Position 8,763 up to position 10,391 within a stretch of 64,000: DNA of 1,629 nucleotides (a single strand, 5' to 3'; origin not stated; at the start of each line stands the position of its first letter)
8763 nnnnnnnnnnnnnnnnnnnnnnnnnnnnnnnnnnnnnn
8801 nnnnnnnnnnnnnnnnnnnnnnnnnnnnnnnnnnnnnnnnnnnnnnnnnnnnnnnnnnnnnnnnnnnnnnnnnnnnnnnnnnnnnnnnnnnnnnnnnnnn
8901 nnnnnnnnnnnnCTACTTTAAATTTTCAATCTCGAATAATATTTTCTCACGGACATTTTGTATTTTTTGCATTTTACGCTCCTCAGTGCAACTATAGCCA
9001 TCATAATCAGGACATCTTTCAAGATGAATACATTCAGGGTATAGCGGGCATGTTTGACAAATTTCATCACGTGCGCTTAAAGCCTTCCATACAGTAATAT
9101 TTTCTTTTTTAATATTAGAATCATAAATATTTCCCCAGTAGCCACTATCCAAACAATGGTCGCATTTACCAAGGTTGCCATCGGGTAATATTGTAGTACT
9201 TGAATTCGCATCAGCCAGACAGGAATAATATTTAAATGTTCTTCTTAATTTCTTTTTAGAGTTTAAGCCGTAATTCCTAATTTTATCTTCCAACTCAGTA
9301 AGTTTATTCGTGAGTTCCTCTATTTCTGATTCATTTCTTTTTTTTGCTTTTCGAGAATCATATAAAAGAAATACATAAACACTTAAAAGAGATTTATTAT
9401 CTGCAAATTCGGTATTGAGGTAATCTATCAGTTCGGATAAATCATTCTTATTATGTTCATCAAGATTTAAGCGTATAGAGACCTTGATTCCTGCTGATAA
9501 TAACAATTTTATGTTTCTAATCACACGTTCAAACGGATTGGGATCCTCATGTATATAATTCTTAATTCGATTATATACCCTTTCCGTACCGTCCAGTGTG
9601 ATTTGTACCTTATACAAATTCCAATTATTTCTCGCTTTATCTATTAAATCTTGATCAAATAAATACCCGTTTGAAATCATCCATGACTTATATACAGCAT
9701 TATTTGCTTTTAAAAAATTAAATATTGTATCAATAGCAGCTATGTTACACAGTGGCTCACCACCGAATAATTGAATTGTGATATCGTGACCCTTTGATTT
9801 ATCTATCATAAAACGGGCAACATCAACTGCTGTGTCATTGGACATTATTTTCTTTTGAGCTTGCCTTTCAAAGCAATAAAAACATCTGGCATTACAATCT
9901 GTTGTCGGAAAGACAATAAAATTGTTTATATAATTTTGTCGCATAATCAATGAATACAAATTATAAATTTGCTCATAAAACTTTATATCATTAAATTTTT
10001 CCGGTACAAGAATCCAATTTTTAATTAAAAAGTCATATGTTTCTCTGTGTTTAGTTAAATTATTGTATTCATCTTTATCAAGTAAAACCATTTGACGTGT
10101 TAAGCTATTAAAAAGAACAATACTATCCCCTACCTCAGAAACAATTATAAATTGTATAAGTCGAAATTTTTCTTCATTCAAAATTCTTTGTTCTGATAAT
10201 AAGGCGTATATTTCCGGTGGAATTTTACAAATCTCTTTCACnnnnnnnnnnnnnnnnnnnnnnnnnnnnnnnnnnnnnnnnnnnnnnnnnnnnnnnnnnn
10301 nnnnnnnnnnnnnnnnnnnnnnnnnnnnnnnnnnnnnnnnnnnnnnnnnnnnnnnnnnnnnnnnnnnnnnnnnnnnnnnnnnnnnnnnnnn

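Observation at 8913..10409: Compact RiPP-like module: 32-aa Cys/acidic precursor, attenuator, radical SAM/SPASM maturase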

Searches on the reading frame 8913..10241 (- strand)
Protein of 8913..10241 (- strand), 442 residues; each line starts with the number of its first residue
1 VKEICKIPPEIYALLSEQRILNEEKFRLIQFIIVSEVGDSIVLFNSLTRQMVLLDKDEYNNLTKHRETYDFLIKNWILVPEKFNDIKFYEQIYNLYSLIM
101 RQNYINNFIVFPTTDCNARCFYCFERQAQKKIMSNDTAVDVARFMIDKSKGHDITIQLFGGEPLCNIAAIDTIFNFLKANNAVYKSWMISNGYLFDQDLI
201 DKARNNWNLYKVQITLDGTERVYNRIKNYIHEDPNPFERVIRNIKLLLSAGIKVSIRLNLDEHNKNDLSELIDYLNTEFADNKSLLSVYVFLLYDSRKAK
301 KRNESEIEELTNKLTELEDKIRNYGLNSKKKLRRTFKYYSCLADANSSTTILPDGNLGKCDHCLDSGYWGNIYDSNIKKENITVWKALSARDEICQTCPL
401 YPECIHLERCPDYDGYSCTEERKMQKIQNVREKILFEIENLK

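Call 3: search_protein_families(library=ncbifam, proteins=[window:8913-10241:-], max_evalue=0.01)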
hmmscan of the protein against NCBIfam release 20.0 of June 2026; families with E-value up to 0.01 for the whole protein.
window:8913-10241:- (442 aa): 50 families (the best 25 are shown)
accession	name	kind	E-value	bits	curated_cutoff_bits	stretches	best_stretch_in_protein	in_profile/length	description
TIGR04463.1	rSAM_vs_C_rich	equivalog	1.4e-36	126.2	525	1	32-405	3-391/438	TIGR04463 family radical SAM/SPASM RiPP maturase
NF038107.1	rSAM_NF038107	equivalog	1.8e-34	119.3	600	1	33-433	9-425/444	Cys-every-fifth radical SAM/SPASM peptide maturase CefB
TIGR04334.1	rSAM_Clo7bot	equivalog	9.7e-28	97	600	1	57-421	43-415/440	radical SAM/SPASM domain Clo7bot peptide maturase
TIGR04280.1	geopep_mat_rSAM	hypoth_equivalog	7.3e-21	74.6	400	1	39-361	17-345/428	geopeptide radical SAM maturase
NF047865.1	rSAM_PapB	equivalog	2.9e-20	72.8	340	1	108-405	5-313/330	PapB family radical SAM/SPASM ranthipeptide maturase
NF052473.1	rSAM_FlmE_OhkG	exception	6.7e-18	64.6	500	1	60-276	51-277/481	FlmE/OhkG family radical SAM/SPASM peptide maturase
NF040492.1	not_ScfB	exception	8e-16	57.9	855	1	56-379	50-385/450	ScfB-related radical SAM/SPASM orphan maturase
NF041298.1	rSAM_mat_DynA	equivalog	1.5e-15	57.1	450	1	109-278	4-177/356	dynobactin maturation radical SAM/SPASM protein DynA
TIGR04064.1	rSAM_nif11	equivalog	2.7e-15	56.1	518.7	1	97-342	69-321/459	nif11-like peptide radical SAM maturase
TIGR04068.1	rSAM_ocin_clost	equivalog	1.2e-14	54.1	500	1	83-293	58-281/462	Cys-rich peptide radical SAM maturase CcpM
TIGR03978.1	rSAM_paired_1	equivalog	1.5e-14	53.6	370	1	26-273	9-255/466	His-Xaa-Ser system radical SAM maturase HxsB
TIGR03977.1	rSAM_pair_HxsC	equivalog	2.1e-14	53.1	267.9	1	96-281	16-196/292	His-Xaa-Ser system radical SAM maturase HxsC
TIGR04546.1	rSAM_ahbC_deAc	equivalog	3.2e-14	52.5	650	1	113-301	46-222/390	12,18-didecarboxysiroheme deacetylase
TIGR04051.1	rSAM_NirJ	equivalog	5e-14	52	515.45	1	115-313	11-197/354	heme d1 biosynthesis radical SAM protein NirJ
TIGR03974.1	rSAM_six_Cys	equivalog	1e-13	51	425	1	99-347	90-336/451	thioether cross-link-forming SCIFF peptide maturase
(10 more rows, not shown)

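Call 4: search_protein_families(library=pfam, proteins=[window:8913-10241:-], max_evalue=0.01)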
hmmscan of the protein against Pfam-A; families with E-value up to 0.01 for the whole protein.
window:8913-10241:- (442 aa): 2 families
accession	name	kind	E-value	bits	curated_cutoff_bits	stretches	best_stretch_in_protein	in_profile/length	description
PF04055.27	Radical_SAM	-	1.4e-15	58.3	29.5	1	111-275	2-166/166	Radical SAM superfamily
PF13353.11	Fer4_12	-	9.2e-10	39.4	22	1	113-218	12-115/137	4Fe-4S single cluster domain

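Call 8: find_homologous_proteins(query=window:8913-10241:-, max_evalue=1e-10)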
Query window:8913-10241:- (442 aa): 3697 proteins with E <= 1e-10 among 7855 candidates; the best 120 are listed.
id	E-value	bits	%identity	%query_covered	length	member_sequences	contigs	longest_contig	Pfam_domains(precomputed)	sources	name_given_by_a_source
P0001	4.2e-294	993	99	100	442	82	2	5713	PF04055.28,PF13353.12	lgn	-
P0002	1.5e-112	395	46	96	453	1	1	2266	PF04055.28,PF13353.12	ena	-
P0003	7.2e-112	393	45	98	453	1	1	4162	PF04055.28,PF13353.12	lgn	-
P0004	3.2e-111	391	45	98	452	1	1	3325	PF04055.28,PF13353.12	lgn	-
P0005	8.7e-110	386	43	98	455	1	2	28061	PF04055.28,PF13353.12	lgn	-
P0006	3.5e-109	384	45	98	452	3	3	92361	PF04055.28,PF13353.12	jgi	-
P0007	1.1e-107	379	44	95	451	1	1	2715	PF04055.28,PF13353.12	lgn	-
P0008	4.6e-107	377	43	99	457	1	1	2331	PF04055.28,PF13353.12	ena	-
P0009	3.3e-106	374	42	98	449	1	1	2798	PF04055.28,PF13353.12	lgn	-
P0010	9.6e-106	373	41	98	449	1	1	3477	PF04055.28,PF13353.12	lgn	-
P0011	1.3e-105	372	44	95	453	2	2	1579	PF04055.28,PF13353.12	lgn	-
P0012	2.0e-105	372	43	95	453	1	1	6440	PF04055.28,PF13353.12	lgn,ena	-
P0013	6.7e-105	370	45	95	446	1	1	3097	PF04055.28,PF13353.12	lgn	-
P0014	5.1e-104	367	44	97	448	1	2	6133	PF04055.28,PF13353.12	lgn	-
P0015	7.1e-104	366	43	92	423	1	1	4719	PF04055.28,PF13353.12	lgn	-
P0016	1.6e-102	362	42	93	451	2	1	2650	PF04055.28,PF13353.12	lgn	-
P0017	2.1e-102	362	42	96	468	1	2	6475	PF04055.28,PF13353.12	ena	-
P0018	2.9e-101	358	45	91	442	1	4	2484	PF04055.28,PF13353.12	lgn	-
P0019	3.0e-101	358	43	95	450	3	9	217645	PF04055.28,PF13353.12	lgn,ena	-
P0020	2.7e-100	355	42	98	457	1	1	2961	PF04055.28,PF13353.12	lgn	-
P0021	4.3e-100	354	41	95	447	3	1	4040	PF04055.28,PF13353.12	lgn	-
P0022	4.9e-100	354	43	92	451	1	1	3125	PF04055.28,PF13353.12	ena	-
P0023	4.4e-99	351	43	100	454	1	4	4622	PF04055.28,PF13353.12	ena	-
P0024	5.7e-99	350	41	95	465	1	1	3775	PF04055.28,PF13353.12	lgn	-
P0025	7.3e-99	350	41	98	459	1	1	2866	PF04055.28,PF13353.12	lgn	-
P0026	7.4e-99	350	40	97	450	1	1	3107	PF04055.28,PF13353.12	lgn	-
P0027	2.6e-98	348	42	92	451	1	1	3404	PF04055.28,PF13353.12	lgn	-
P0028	4.5e-98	347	43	92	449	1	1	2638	PF04055.28,PF13353.12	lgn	-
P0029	6.6e-98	347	42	95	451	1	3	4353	PF04055.28,PF13353.12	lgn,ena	-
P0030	9.5e-98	346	41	99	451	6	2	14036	PF04055.28,PF13353.12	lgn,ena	-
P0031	1.4e-97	346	43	98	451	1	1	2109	PF04055.28,PF13353.12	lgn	-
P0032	1.5e-97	346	41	97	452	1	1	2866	PF04055.28,PF13353.12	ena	-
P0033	1.6e-97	345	41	95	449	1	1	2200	PF04055.28,PF13353.12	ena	-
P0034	2.1e-97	345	43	93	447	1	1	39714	PF04055.28,PF13353.12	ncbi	-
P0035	2.4e-97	345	40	98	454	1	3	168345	PF04055.28,PF13353.12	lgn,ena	-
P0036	4.1e-97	344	42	96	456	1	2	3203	PF04055.28,PF13353.12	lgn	-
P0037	8.8e-97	343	42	94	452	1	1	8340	PF04055.28,PF13353.12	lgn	-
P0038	1.1e-96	343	38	100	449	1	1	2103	PF04055.28,PF13353.12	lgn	-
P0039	1.3e-96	342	43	96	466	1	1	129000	PF04055.28,PF13353.12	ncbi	-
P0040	1.5e-96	342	42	94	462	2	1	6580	PF04055.28,PF13353.12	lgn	-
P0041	1.8e-96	342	41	96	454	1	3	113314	PF04055.28,PF13353.12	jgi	-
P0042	1.9e-96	342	40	98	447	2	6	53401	PF04055.28,PF13353.12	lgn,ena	-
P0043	2.6e-96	341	39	98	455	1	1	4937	PF04055.28,PF13353.12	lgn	-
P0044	4.0e-96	341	42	93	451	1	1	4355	PF04055.28,PF13353.12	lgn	-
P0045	4.1e-96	341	40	98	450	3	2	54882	PF04055.28,PF13353.12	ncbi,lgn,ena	-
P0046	4.1e-96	341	42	93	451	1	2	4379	PF04055.28,PF13353.12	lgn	-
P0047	4.6e-96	341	44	93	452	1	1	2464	PF04055.28,PF13353.12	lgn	-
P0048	4.6e-96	341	41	95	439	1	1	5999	PF04055.28,PF13353.12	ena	-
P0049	1.1e-95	339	43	90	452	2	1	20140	PF04055.28,PF13353.12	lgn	-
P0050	1.4e-95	339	42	94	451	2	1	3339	PF04055.28,PF13353.12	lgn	-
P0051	1.8e-95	339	42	97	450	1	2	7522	PF04055.28,PF13353.12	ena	-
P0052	3.4e-95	338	43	92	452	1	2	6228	PF04055.28,PF13353.12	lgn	-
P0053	4.8e-95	337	44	95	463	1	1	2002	PF04055.28,PF13353.12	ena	-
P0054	5.0e-95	337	38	97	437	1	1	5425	PF04055.28,PF13353.12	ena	-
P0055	7.3e-95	337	42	95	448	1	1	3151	PF04055.28,PF13353.12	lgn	-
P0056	1.4e-94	336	38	96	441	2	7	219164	PF04055.28,PF13353.12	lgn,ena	-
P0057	1.9e-94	335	41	90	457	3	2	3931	PF04055.28,PF13353.12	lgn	-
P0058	3.2e-94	335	39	98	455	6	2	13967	PF04055.28,PF13353.12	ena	-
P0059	4.3e-94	334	43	91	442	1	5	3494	PF04055.28,PF13353.12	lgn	-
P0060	4.8e-94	334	41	97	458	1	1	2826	PF04055.28,PF13353.12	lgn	-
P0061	5.3e-94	334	38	100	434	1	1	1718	PF04055.28,PF13353.12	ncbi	-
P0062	9.6e-94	333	41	96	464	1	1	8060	PF04055.28,PF13353.12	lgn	-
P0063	1.1e-93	333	38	98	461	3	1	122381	PF04055.28,PF13353.12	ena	-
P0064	1.6e-93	332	39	93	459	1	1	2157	PF04055.28,PF13353.12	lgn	-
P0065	1.9e-93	332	39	99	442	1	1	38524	PF04055.28,PF13353.12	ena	-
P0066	1.9e-93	332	40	95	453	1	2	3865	PF04055.28,PF13353.12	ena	-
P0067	2.0e-93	332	40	93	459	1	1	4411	PF04055.28,PF13353.12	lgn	-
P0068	2.0e-93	332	40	97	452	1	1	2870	PF04055.28,PF13353.12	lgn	-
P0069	2.4e-93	332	42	90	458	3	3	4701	PF04055.28,PF13353.12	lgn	-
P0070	2.9e-93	331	41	95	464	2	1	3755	PF04055.28,PF13353.12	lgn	-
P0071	3.9e-93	331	39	99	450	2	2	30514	PF04055.28,PF13353.12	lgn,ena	-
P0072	4.0e-93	331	39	98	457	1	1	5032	PF04055.28,PF13353.12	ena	-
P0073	4.9e-93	331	40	99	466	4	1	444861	PF04055.28,PF13353.12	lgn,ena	-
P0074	5.2e-93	331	43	90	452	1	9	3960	PF04055.28,PF13353.12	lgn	-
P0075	7.8e-93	330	42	83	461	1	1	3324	PF04055.28,PF13353.12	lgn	-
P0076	1.5e-92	329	41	94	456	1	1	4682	PF04055.28,PF13353.12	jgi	-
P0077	1.6e-92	329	41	98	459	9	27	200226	PF04055.28,PF13353.12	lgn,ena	-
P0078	1.8e-92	329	41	97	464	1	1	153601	PF04055.28,PF13353.12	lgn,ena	-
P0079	1.9e-92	329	38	98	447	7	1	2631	PF04055.28,PF13353.12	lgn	-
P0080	2.0e-92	329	41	93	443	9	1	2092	PF04055.28,PF13353.12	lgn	-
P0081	2.4e-92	328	43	95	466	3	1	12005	PF04055.28,PF13353.12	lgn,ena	-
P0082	2.5e-92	328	38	95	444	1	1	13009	PF04055.28,PF13353.12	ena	-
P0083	2.8e-92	328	40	95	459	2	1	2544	PF04055.28,PF13353.12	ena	-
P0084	2.9e-92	328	40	96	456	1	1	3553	PF04055.28,PF13353.12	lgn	-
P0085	3.0e-92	328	38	98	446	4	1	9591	PF04055.28,PF13353.12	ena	-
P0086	3.1e-92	328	38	99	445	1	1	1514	PF04055.28,PF13353.12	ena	-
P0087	3.2e-92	328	39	98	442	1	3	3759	PF04055.28,PF13353.12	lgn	-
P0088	3.4e-92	328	40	98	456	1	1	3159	PF04055.28,PF13353.12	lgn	-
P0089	3.5e-92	328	38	96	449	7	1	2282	PF04055.28,PF13353.12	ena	-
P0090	4.1e-92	328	42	96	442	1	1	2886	PF04055.28,PF13353.12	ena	-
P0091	5.3e-92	327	38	99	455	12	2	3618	PF04055.28,PF13353.12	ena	-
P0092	5.8e-92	327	39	96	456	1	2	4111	PF04055.28,PF13353.12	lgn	-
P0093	7.6e-92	327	37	96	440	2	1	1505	PF04055.28,PF13353.12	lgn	-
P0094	8.5e-92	327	39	95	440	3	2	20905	PF04055.28,PF13353.12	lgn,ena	-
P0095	1.3e-91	326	42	95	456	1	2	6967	PF04055.28,PF13353.12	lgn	-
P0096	1.7e-91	326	38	99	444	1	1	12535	PF04055.28,PF13353.12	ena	-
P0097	2.1e-91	325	39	100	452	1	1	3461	PF04055.28,PF13353.12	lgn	-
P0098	2.5e-91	325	42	93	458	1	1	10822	PF04055.28,PF13353.12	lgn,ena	-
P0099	2.5e-91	325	41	90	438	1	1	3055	PF04055.28,PF13353.12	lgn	-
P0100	3.1e-91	325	40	98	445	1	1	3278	PF04055.28,PF13353.12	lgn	-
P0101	3.3e-91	325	37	96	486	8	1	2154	PF04055.28,PF13353.12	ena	-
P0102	3.5e-91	325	42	91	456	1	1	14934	PF04055.28,PF13353.12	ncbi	-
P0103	3.5e-91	325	36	98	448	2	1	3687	PF04055.28,PF13353.12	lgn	-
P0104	3.6e-91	325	40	95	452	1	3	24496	PF04055.28,PF13353.12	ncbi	-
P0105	3.9e-91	324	38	96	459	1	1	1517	PF04055.28,PF13353.12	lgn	-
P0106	5.1e-91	324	41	97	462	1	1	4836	PF04055.28,PF13353.12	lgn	-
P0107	5.4e-91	324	39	98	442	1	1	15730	PF04055.28,PF13353.12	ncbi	-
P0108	5.5e-91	324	39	99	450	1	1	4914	PF04055.28,PF13353.12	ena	-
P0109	5.6e-91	324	38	100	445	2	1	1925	PF04055.28,PF13353.12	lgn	-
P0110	6.2e-91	324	39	100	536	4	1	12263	PF04055.28,PF13353.12,PF05402.19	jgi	-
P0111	6.6e-91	324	40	98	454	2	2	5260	PF04055.28,PF13353.12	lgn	-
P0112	6.9e-91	324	41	95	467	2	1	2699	PF04055.28,PF13353.12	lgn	-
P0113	8.0e-91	323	38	99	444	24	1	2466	PF04055.28,PF13353.12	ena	-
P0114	8.0e-91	323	39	99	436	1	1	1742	PF04055.28,PF13353.12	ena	-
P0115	8.6e-91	323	39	95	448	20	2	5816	PF04055.28,PF13353.12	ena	-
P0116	8.7e-91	323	38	99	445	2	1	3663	PF04055.28,PF13353.12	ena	-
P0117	8.9e-91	323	38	98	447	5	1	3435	PF04055.28,PF13353.12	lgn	-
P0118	9.6e-91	323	39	96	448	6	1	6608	PF04055.28,PF13353.12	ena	-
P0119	1.1e-90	323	41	98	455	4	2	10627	PF04055.28,PF13353.12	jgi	-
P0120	1.1e-90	323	40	96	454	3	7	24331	PF04055.28,PF13353.12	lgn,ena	-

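Call 11: find_related_loci(query=A1, collection=genome_contigs, flank=4000)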
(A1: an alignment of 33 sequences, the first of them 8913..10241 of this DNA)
Query A1 (442 aa) in genome_contigs; peptide patterns used: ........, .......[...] (x = any residue, [..] = any of these).
599 stretches matched a pattern (row limit reached: there are more); 534 encode a relative of the query (tblastn E <= 1e-3); the best 80 are kept; 80 distinct loci.
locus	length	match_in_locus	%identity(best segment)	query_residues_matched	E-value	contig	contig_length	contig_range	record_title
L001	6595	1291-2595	45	11-441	6e-113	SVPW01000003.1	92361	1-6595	MAG: Oscillospiraceae bacterium isolate SIG601 NODE_5919_length_92361_cov_2.387059, whole genome shotgun sequence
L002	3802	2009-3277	41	15-434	3e-104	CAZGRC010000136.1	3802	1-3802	MAG TPA_asm: uncultured Ruminococcus sp. isolate SRP350583_co1_579 genome assembly, contig: NODE_35074_length_3802_cov_7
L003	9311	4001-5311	40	1-435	1e-102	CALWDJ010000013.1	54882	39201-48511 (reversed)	MAG: uncultured Clostridia bacterium isolate BRZ_F__bin41 genome assembly, contig: BRZ_F__NODE_808_length_54882_cov_7.19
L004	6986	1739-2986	43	1-412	2e-102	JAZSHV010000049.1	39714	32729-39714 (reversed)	MAG: Acutalibacteraceae bacterium isolate T1900044574_TS20190040.MAGScoT_cleanbin_000024 SGB_474_k141_674464, whole geno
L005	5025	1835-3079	42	26-442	2e-100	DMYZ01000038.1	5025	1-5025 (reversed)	MAG TPA_asm: Prevotella sp. isolate UBA11202 contig_18427, whole genome shotgun sequence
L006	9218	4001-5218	41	15-412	3e-98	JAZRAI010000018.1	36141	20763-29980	MAG: Acutalibacteraceae bacterium isolate T1900045142_TC20190136.MAGScoT_cleanbin_000017 SGB_4926_k141_309205, whole gen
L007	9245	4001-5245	39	14-439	5e-98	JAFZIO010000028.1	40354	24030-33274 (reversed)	MAG: Bacteroidales bacterium isolate RGIG7799 Water_buffalos_Reticulum-1__c320969, whole genome shotgun sequence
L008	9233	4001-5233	38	15-437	1e-97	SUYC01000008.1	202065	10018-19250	MAG: Xylanibacter ruminicola isolate SIG140 NODE_125_length_202065_cov_122.472335, whole genome shotgun sequence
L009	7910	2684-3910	42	11-412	1e-97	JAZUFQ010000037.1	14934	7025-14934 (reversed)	MAG: Acutalibacteraceae bacterium isolate T1900045293_TH20190063.MAGScoT_cleanbin_000002 SGB_6051_k141_2464586, whole ge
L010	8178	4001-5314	36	11-442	4e-96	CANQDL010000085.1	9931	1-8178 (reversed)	MAG: uncultured Oscillospiraceae bacterium isolate Lapin-005__bin44 genome assembly, contig: Lapin-005__NODE_9449_length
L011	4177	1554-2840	37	1-439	1e-96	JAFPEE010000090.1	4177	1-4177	MAG: Prevotella sp. isolate RGIG1062 Dairy_cattle_Reticulum-3__c374026, whole genome shotgun sequence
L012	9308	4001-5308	36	1-435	9e-96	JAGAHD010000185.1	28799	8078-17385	MAG: Bacteroidales bacterium isolate RGIG8438 Water_deer_Abomasum.Co__c700467, whole genome shotgun sequence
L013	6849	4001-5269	39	1-434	2e-95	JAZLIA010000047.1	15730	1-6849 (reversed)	MAG: Clostridia bacterium isolate T1900044979_TA20190041.MAGScoT_cleanbin_000052 SGB_4077_k141_2656800, whole genome sho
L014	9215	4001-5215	40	14-430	1e-95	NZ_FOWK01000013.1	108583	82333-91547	Prevotella sp. tf2-5, whole genome shotgun sequence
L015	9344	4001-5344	34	1-442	3e-95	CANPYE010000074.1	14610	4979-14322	MAG: uncultured Lachnospiraceae bacterium isolate Lapin-004__bin104 genome assembly, contig: Lapin-004__NODE_5395_length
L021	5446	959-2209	36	14-439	3e-92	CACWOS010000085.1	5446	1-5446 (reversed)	MAG: uncultured Prevotellaceae bacterium isolate RUG10775 genome assembly, contig: RUG10775_asm_85, whole genome shotgun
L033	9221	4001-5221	39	24-434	2e-89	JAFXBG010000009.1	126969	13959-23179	MAG: Clostridia bacterium isolate RGIG6258 Sheep_Rectum-2__c475328, whole genome shotgun sequence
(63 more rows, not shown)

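Call 16: search_solved_structures(query=A1, max_evalue=0.001, show_alignments=1)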
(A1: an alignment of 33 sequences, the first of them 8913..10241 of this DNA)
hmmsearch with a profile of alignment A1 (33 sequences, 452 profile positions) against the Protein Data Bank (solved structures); distinct sequences matched with E-value up to 0.001: 3.
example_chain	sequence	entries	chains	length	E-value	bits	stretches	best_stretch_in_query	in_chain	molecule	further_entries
5wgg_A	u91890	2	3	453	2e-20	76.1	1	102-249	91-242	Radical SAM domain protein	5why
8vpo_A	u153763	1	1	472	7.5e-07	31.4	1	14-232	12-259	Radical SAM core domain-containing protein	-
6efn_A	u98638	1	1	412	2.3e-05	26.5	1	115-279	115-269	Sporulation killing factor maturation protein SkfB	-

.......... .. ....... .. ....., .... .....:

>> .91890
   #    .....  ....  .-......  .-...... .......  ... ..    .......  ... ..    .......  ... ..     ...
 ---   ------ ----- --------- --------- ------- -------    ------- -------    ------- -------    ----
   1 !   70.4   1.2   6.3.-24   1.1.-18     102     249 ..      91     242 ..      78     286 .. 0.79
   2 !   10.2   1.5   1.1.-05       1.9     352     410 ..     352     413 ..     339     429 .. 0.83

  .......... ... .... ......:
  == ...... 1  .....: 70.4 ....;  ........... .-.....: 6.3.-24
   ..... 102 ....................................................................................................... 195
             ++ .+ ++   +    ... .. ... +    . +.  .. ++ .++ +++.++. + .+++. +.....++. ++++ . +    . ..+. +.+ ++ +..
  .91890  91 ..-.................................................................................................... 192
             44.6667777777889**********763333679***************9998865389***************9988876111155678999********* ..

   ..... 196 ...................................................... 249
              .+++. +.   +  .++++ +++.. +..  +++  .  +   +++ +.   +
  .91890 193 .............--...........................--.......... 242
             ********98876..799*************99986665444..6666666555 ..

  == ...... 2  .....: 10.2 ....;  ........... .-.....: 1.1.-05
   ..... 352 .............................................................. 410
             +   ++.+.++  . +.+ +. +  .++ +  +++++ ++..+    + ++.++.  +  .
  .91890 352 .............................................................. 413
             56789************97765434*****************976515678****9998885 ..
